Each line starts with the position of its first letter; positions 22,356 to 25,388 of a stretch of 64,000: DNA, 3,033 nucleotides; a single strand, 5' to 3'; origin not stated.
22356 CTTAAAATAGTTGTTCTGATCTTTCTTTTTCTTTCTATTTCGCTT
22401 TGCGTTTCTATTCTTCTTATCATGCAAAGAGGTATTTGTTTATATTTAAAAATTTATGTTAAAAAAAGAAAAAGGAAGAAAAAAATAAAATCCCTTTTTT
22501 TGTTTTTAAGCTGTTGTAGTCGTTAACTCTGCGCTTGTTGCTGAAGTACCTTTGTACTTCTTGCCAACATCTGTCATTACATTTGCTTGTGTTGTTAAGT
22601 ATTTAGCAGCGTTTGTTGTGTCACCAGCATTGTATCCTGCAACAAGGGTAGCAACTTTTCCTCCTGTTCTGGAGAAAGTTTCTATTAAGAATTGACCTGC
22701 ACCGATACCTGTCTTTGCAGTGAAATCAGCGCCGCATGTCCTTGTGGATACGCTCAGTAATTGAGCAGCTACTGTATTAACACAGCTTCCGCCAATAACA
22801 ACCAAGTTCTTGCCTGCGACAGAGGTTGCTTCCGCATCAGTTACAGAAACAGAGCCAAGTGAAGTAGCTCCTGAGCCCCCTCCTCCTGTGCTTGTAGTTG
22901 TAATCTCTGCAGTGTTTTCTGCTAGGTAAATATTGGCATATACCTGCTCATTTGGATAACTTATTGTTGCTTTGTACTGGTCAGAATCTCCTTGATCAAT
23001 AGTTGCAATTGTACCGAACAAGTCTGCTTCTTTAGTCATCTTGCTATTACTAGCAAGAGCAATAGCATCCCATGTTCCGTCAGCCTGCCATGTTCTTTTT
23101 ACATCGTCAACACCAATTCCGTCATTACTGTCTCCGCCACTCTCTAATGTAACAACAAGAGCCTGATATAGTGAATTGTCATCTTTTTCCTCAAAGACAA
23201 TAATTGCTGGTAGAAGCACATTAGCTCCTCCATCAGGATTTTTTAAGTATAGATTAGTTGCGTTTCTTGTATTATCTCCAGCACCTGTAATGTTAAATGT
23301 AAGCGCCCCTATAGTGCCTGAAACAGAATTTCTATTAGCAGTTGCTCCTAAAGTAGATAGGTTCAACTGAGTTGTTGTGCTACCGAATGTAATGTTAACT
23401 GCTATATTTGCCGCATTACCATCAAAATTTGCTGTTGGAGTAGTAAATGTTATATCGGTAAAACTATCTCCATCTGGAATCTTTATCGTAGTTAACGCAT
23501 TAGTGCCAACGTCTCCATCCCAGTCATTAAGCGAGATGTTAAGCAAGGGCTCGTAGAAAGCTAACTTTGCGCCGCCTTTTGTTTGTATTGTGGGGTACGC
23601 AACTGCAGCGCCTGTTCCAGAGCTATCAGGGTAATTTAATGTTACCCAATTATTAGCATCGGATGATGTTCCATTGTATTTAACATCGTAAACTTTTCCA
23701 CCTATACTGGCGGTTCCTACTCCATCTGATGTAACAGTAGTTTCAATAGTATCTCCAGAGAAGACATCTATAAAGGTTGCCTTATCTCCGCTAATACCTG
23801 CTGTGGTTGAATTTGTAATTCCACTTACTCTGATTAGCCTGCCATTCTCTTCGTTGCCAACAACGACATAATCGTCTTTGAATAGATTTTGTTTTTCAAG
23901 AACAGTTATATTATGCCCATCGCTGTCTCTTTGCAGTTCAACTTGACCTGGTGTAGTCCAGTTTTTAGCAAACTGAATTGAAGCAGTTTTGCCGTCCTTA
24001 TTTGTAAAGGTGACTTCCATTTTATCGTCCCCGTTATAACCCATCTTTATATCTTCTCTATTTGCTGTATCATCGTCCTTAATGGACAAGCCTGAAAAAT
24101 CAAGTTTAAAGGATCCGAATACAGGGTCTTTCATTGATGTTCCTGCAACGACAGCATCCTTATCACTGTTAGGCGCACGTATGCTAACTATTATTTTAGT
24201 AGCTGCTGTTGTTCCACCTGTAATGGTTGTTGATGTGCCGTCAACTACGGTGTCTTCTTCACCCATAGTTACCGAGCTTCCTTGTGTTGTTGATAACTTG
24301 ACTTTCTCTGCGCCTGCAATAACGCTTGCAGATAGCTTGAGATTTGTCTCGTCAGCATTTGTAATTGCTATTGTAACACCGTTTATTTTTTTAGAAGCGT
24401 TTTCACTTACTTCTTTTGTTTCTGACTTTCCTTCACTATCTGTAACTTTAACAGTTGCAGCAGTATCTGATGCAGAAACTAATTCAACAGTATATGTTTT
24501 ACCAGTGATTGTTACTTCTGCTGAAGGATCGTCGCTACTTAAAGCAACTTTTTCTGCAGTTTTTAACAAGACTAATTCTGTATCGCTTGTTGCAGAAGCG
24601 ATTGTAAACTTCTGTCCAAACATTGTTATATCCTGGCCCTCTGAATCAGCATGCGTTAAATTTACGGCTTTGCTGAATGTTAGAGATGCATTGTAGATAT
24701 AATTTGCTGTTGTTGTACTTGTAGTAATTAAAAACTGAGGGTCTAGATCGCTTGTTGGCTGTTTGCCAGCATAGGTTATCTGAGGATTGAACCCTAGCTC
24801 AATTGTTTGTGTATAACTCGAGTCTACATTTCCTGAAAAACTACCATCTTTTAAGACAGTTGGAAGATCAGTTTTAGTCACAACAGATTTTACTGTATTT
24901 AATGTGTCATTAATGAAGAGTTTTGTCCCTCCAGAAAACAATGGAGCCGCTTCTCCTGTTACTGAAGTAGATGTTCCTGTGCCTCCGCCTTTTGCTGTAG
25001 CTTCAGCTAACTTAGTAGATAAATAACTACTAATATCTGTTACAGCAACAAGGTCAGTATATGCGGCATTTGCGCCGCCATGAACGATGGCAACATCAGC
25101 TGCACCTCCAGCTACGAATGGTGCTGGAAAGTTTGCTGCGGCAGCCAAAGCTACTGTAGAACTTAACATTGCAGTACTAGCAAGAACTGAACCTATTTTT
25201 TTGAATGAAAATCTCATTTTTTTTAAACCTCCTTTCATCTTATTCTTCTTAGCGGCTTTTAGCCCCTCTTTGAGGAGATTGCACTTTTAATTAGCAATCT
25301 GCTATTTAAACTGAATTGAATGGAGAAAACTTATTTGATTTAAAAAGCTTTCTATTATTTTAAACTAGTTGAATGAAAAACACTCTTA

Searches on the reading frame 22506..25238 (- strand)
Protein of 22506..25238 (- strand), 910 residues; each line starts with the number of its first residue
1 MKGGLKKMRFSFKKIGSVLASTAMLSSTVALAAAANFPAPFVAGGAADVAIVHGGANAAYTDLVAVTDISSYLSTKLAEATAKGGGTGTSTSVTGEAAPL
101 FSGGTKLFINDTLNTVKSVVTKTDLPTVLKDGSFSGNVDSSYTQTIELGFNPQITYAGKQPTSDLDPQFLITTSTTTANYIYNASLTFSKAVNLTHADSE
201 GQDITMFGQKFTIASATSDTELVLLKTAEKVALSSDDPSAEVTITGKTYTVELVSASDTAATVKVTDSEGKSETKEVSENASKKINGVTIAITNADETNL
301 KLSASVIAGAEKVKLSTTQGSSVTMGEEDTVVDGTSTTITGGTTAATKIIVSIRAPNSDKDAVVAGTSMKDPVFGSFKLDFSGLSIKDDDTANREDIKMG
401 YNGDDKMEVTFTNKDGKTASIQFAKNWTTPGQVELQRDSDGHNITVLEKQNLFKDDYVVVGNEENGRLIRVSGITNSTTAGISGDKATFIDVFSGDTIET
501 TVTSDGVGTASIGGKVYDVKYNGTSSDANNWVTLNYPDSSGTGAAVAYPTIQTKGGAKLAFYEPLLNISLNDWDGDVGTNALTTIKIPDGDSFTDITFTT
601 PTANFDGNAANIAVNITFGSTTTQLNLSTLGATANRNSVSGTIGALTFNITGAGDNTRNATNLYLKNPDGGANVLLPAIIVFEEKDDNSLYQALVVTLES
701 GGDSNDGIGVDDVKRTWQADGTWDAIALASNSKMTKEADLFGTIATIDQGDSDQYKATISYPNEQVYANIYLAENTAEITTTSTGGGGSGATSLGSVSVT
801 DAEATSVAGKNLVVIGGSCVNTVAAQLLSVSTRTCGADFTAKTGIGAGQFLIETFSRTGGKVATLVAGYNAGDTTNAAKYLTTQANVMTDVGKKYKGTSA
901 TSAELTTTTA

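Call 3: search_protein_families(library=pfam, proteins=[window:22506-25238:-], max_evalue=1)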
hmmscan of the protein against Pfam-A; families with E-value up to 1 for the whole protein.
window:22506-25238:- (910 aa): 0 families

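Call 4: search_protein_families(library=ncbifam, proteins=[window:22506-25238:-], max_evalue=1)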
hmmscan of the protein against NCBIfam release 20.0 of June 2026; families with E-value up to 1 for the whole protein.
window:22506-25238:- (910 aa): 0 families

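Call 41: search_solved_structures(query=window:22506-25238:-, max_evalue=10)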
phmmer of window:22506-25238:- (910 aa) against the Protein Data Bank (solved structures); distinct sequences matched with E-value up to 10: 0.

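Call 52: find_homologous_proteins(query=window:22509-25238:-, max_evalue=0.001)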
Query window:22509-25238:- (910 aa): 512 proteins with E <= 0.001 among 8000 candidates; the best 120 are listed.
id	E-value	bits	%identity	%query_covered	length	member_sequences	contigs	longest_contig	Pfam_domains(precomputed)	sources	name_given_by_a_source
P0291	0.0e+0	1918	100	100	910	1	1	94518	-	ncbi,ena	-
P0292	0.0e+0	1594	84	99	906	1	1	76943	-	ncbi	-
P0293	0.0e+0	1534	81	99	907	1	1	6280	PF05124.18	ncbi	-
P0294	0.0e+0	1496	79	99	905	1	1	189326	PF05124.18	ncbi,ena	-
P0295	0.0e+0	1466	78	99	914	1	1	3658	-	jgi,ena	-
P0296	0.0e+0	1423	75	99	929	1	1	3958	-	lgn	-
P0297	0.0e+0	1165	64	100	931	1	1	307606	-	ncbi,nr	ncbi:MAG: hypothetical protein Q7S27_06370 [Nanoarchaeota archaeon]|nr:hypothetical protein [Nanoarc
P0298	0.0e+0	1123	63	99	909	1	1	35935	PF05124.18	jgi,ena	-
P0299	0.0e+0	1108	62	99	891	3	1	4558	PF05124.18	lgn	-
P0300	0.0e+0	1107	63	98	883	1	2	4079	PF05124.18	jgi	jgi:hypothetical protein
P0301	0.0e+0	1099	62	99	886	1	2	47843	PF05124.18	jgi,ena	-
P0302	0.0e+0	1097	63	98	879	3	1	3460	PF05124.18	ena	-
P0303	0.0e+0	1082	61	98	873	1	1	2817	PF05124.18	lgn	-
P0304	0.0e+0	1082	63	100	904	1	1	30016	PF05124.18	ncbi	-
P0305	0.0e+0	1062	61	99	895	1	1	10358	PF05124.18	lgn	-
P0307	0.0e+0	1032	59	98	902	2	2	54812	PF05124.18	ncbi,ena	-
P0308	0.0e+0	1032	60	99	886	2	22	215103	PF05124.18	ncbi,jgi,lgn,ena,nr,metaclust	ncbi:hypothetical protein J4461_00720 [Candidatus Pacearchaeota archaeon]|nr:hypothetical protein [C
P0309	0.0e+0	1019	60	98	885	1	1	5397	PF05124.18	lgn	-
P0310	2.5e-298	1010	58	99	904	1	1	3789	PF05124.18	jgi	jgi:hypothetical protein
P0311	3.2e-298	1010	58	98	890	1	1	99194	PF05124.18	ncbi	-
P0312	7.9e-298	1009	58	98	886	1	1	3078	PF05124.18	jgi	jgi:hypothetical protein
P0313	4.1e-295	1000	59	97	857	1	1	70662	PF05124.18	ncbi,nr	ncbi:hypothetical protein KW805_04600 [Candidatus Pacearchaeota archaeon]|nr:hypothetical protein [C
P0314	2.8e-294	997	57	98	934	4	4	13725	PF05124.18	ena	-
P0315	2.0e-293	994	59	98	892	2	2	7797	PF05124.18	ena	-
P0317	1.8e-291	988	57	99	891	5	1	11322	PF05124.18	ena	-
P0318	3.2e-291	987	57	99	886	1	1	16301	PF05124.18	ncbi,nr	ncbi:hypothetical protein HYZ97_02945 [Candidatus Pacearchaeota archaeon]|nr:hypothetical protein [C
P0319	2.2e-286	971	58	99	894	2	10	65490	PF05124.18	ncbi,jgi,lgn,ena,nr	ncbi:hypothetical protein J4217_02180 [Candidatus Pacearchaeota archaeon]|nr:hypothetical protein [C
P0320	7.1e-286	969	56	99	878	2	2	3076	PF05124.18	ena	-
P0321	1.8e-285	968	57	99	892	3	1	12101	PF05124.18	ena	-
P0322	1.9e-284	964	57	99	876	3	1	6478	PF05124.18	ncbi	-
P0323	1.5e-282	958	58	99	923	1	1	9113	PF05124.18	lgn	-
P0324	2.7e-280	951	57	99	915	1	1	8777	PF05124.18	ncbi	-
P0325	2.9e-280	950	56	98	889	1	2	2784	PF05124.18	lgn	-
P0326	3.3e-279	947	58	98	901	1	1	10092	PF05124.18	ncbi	-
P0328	1.3e-276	938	55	98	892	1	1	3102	PF05124.18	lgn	-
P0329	2.7e-276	937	56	97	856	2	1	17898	PF05124.18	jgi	-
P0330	2.8e-274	931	56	99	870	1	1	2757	PF05124.18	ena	-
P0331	7.0e-272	923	55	99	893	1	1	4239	PF05124.18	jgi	jgi:hypothetical protein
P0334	2.6e-271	921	55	98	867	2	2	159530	PF05124.18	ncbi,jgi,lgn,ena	-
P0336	2.8e-270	917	55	99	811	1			PF05124.18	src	-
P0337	4.3e-270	917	55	99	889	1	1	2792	PF05124.18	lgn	-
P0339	5.9e-269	913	55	99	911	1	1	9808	PF05124.18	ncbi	-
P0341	6.2e-267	906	54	99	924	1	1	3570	PF05124.18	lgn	-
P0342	6.2e-267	906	54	99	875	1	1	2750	PF05124.18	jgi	jgi:hypothetical protein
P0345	4.8e-266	903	53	99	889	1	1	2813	PF05124.18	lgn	-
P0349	1.8e-264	898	54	98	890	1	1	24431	PF05124.18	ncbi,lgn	ncbi:MAG: hypothetical protein ACOYT4_01005 [Nanoarchaeota archaeon]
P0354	3.4e-260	884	53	97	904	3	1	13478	PF05124.18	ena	-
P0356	1.8e-258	878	53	96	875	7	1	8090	PF05124.18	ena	-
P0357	3.0e-258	878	52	98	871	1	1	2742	PF05124.18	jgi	jgi:hypothetical protein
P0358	3.3e-258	878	53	99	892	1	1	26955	PF05124.18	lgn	-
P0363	8.0e-255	866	53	99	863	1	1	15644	PF05124.18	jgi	jgi:hypothetical protein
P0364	1.2e-254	866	52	99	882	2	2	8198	PF05124.18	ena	-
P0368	1.3e-253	862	53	99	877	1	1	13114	PF05124.18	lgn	-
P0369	2.2e-253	862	52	99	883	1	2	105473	PF05124.18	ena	-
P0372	9.7e-253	859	53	96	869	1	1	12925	PF05124.18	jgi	-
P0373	1.1e-252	859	53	99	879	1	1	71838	PF05124.18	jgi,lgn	-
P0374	1.1e-252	859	53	99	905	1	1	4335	PF05124.18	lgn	-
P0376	2.6e-251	855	52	99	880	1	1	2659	PF05124.18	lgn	-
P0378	7.5e-251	853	52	98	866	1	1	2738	PF05124.18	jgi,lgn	jgi:uncharacterized Zn-binding protein involved in type VI secretion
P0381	7.9e-250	850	53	99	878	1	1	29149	PF05124.18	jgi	-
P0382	9.5e-250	850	52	98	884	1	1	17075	PF05124.18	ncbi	-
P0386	6.4e-248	843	52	98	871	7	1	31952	PF05124.18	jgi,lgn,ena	-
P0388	7.3e-248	843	51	99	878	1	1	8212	PF05124.18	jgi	jgi:hypothetical protein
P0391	7.4e-247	840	56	90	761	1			PF05124.18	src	-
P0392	7.8e-247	840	53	97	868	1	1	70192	PF05124.18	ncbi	-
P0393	8.0e-247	840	52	96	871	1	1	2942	PF05124.18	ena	-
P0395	1.6e-246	839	56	68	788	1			PF05124.18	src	-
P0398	3.8e-245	834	51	99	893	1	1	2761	PF05124.18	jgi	jgi:hypothetical protein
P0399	1.4e-244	832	51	98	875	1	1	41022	PF05124.18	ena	-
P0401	4.8e-244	831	50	98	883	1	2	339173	PF05124.18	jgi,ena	jgi:hypothetical protein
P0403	1.3e-243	829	53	99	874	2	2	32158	PF05124.18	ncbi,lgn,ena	ncbi:MAG: hypothetical protein AABX54_00775 [Nanoarchaeota archaeon]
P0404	2.2e-243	829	53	98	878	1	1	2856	PF05124.18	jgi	jgi:hypothetical protein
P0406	9.6e-243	826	51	96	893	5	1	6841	PF05124.18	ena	-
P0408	2.1e-242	825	51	98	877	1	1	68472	PF05124.18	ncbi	-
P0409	2.9e-242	825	50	98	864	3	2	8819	PF05124.18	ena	-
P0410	8.8e-242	823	50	99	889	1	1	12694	PF05124.18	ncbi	-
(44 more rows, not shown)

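Call 53: search_protein_families(library=pfam, proteins=[window:22509-25238:-, P0293, P0294, P0298, P0308, P0319, P0401, P0297], max_evalue=10)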
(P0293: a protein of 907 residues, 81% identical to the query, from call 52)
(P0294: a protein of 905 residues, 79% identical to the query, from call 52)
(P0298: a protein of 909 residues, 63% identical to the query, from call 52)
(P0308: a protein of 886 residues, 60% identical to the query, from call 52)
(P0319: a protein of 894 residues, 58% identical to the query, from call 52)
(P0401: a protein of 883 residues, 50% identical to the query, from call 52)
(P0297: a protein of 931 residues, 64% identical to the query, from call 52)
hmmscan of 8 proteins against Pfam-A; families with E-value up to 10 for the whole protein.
window:22509-25238:- (910 aa): 0 families

P0293 (907 aa): 2 families
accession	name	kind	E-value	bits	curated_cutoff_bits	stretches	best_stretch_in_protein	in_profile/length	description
PF05124.17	S_layer_C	-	0.0013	18.9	23.9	1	28-71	4-47/177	S-layer like family, outer domain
PF01839.29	FG-GAP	-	0.82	10.1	22.1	1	581-595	11-25/37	FG-GAP repeat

P0294 (905 aa): 1 family
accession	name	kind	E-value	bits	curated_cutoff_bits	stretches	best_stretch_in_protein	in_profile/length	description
PF17583.7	DUF5484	-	0.069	13.3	27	1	638-667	11-40/43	Family of unknown function (DUF5484)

P0298 (909 aa): 1 family
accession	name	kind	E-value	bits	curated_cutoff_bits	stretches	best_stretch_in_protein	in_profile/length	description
PF05124.17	S_layer_C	-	0.0045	17.1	23.9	2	29-70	4-44/177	S-layer like family, outer domain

P0308 (886 aa): 1 family
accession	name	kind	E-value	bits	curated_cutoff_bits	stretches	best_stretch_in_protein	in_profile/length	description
PF05124.17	S_layer_C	-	1.4e-10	41.6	23.9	2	226-853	10-174/177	S-layer like family, outer domain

P0319 (894 aa): 3 families
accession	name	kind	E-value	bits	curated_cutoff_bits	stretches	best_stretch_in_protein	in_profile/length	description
PF05124.17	S_layer_C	-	4.1e-15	56.3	23.9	2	219-866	8-173/177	S-layer like family, outer domain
PF18065.6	PatG_C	-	0.15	12.5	25.9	1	751-797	32-78/115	PatG C-terminal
PF01833.30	TIG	-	2.7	8.5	20.9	1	221-258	25-60/84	IPT/TIG domain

P0401 (883 aa): 1 family
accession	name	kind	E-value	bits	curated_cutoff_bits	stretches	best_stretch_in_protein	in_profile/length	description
PF05124.17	S_layer_C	-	7.4e-06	26.2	23.9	1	46-861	4-171/177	S-layer like family, outer domain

P0297 (931 aa): 1 family
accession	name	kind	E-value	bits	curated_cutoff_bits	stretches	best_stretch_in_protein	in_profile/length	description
PF05124.17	S_layer_C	-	3.4e-06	27.3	23.9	2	634-902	13-174/177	S-layer like family, outer domain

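Call 73: predict_structure(alignment_id=A6)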
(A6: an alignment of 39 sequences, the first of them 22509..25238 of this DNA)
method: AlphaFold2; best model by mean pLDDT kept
length: 910 residues; sequences in the alignment: 39
mean_pLDDT: 79.3   pTM: 0.63
mean pLDDT of the five models: 79.3, 79.0, 78.2, 76.7, 74.4
residues with pLDDT >= 90: 254; 70-90: 471; 50-70: 112; < 50: 73
segments of 3 or more residues with pLDDT < 50: 1-34, 82-89, 102-105, 356-358, 604-607, 631-635, 783-792
pLDDT, mean of each block of 10 residues (from residue 1): 34 33 30 61 77 75 80 74 42 74 58 64 87 91 86 65 72 66 91 90 89 86 82 87 81 87 88 87 82 74 77 84 84 87 93 67 77 87 77 89 90 94 83 84 91 94 93 80 82 94 85 89 78 82 88 92 91 72 90 89 54 84 79 62 91 78 89 92 71 89 75 77 73 85 87 87 80 82 38 67 82 86 86 79 86 88 90 87 82 87 68
secondary structure, 60 per line:
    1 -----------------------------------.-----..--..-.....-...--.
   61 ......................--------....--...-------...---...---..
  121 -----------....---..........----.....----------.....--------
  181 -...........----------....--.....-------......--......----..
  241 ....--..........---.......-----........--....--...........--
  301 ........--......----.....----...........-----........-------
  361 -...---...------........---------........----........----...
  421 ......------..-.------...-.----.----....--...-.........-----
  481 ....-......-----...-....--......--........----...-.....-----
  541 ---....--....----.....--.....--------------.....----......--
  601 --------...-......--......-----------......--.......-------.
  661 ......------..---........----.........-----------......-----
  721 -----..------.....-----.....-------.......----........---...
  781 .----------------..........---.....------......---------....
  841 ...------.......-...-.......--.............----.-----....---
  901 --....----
elements in order (helices of 4 or more, strands of 3 or more residues): E49-53 H60-82 E91-94 E97-99 E107-109 E132-135 E139-148 E153-157 E168-172 E182-192 E203-206 E209-213 E221-226 E229-234 E239-244 E247-256 E260-266 E272-279 E282-285 E288-298 E301-308 E311-316 E321-325 E330-340 E346-353 E362-364 E368-370 E377-384 E394-401 E406-413 E418-426 E443-445 E457-460 E467-475 H481-484 E486-491 E497-499 E501-504 E507-512 E515-522 E531-535 E544-547 E550-553 E558-562 E565-569 E584-588 E593-598 E613-618 E621-626 E638-643 E646-652 E660-666 E678-685 E690-698 E710-715 E734-738 E744-748 E756-762 E767-774 E778-781 E798-800 H801-807 E811-815 H822-827 H837-843 E850-856 E862-868 H871-883 E894-897 E903-906

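Call 75: fold_search(model_id=the predicted structure, library=pdb)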
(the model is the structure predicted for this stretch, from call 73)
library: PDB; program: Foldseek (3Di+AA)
matches with E <= 10: 836; with E <= 0.001: 11
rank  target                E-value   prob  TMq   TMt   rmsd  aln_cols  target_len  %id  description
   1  9saf_A                1.0e-04  0.14  0.06  0.07  32.9       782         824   10  Ternary PROTAC-mediated complex of BRD4-BD1/CRBN/DDB1 and JQ1-AcQ bifunctional degrader (released 2025-10-01)
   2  7pq5                  1.1e-04  0.21  0.09  0.08  35.2       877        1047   11  Photorhabdus laumondii T6SS-associated Rhs protein carrying the Tre23 toxin domain (released 2021-12-01)
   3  2b5m                  1.3e-04  0.23  0.09  0.08  28.6       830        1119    9  Crystal Structure of DDB1 (released 2006-02-28)
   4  9dwv_A                2.7e-04  0.23  0.08  0.09  33.5       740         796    9  Ternary complex of CRBN-DDB1-PPIL4 RRM domain with FPFT-2216 (released 2025-08-06)
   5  4igl_A                3.1e-04  0.23  0.09  0.07  30.9       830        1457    9  Structure of the RHS-repeat containing BC component of the secreted ABC toxin complex from Yersinia entomophaga (released 2013-08-07)
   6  5fqd_D                3.1e-04  0.16  0.07  0.07  30.5       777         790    8  Structural basis of Lenalidomide induced CK1a degradation by the crl4crbn ubiquitin ligase (released 2016-02-24)
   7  8uh6_A                4.2e-04  0.10  0.07  0.07  29.8       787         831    9  Degrader-induced complex between PTPN2 and CRBN-DDB1 (released 2024-09-11)
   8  8qjc                  5.1e-04  0.14  0.08  0.08  37.3       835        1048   10  T6SS-linked Rhs repeat protein - Salmonella bongori Rhs-core domain with toxin domain (released 2024-09-25)
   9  8hmf_D                6.6e-04  0.14  0.07  0.05  35.4       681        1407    8  head module state 2 of Tetrahymena IFT-A (released 2023-06-14)
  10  9fd2_b                8.5e-04  0.11  0.07  0.08  31.8       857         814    8  Structure of Pol II-TC-NER-STK19 complex (released 2024-11-13)
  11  9dqd_B                9.4e-04  0.13  0.07  0.08  35.0       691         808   10  cryo-EM structure of human Cereblon/DDB1 in complex with a non-traditional CRBN binder (released 2024-12-25)
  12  3u2g                  1.4e-03  0.96  0.12  0.25  11.2       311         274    8  Crystal structure of the C-terminal DUF1608 domain of the Methanosarcina acetivorans S-layer (MA0829) protein (released 2012-07-04)
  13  6ue5_B                1.9e-03  0.15  0.08  0.08  33.7       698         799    9  Crystal structure of full-length human DCAF15-DDB1-deltaPBP-DDA1-RBM39 in complex with 4-(aminomethyl)-N-(3-cyano-4-me (released 2019-12-18)
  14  8f5p_B                2.0e-03  0.13  0.08  0.07  30.0       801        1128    8  Structure of Leishmania tarentolae IFT-A (state 2) (released 2022-12-21)
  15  5y2z_B                3.4e-03  0.23  0.08  0.15  33.9       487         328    9  Crystal structure of human LGI1 EPTP-ADAM22 complex (released 2018-05-02)
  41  9fsa                  7.4e-02  0.98  0.06  0.38   6.3        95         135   21  Cell wall anchoring domain of the surface layer protein of Methanococcus voltae (aa 24-75; 484-576) (released 2024-08-28)
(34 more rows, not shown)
